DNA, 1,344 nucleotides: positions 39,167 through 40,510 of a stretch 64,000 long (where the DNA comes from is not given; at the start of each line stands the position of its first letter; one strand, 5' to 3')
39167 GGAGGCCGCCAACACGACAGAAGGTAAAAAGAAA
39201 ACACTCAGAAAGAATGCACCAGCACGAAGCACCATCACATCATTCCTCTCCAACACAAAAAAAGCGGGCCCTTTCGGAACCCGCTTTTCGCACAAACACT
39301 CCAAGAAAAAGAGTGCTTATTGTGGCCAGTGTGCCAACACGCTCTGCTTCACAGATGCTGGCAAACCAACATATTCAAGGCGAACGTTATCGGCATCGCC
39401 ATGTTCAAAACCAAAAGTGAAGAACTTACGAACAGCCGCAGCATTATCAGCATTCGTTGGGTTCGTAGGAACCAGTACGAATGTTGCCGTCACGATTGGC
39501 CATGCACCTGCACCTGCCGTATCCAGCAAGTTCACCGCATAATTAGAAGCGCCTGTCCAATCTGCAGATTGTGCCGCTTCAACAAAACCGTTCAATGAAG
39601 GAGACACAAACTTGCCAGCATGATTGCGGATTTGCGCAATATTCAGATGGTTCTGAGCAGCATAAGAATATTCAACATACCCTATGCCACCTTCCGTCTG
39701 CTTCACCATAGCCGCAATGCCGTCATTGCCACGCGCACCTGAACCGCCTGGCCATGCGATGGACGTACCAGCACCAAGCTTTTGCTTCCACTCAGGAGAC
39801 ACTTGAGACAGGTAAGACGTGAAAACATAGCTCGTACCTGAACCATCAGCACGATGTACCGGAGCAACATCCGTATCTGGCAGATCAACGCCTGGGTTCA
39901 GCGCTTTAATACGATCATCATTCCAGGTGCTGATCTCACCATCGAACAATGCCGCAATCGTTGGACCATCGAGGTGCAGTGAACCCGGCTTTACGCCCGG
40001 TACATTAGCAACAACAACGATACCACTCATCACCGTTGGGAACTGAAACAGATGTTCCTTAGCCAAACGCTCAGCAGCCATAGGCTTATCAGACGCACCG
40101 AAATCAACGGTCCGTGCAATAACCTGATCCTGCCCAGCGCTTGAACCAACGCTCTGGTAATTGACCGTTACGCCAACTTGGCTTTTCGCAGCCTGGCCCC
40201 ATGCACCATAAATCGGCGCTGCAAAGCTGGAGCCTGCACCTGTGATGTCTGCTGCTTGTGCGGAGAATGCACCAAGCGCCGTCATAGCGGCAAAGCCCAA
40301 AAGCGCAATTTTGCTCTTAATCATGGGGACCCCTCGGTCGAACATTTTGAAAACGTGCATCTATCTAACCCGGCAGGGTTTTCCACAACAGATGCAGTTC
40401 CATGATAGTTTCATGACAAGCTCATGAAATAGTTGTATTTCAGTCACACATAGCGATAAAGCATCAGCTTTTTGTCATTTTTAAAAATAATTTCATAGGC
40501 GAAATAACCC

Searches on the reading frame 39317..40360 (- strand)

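Call 7: search_protein_families(library=pfam, proteins=[window:39317-40360:-], max_evalue=0.001)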
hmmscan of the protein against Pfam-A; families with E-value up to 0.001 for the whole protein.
window:39317-40360:- (347 aa): 3 families
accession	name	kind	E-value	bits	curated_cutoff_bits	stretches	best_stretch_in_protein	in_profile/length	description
PF12849.12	PBP_like_2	-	6.3e-36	124.9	27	1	35-316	6-262/267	PBP superfamily domain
PF01547.30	SBP_bac_1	-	8.3e-20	72.4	26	1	37-319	2-302/307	Bacterial extracellular solute-binding protein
PF12727.12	PBP_like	-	0.00014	21.6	27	0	58-240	5-162/193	PBP superfamily domain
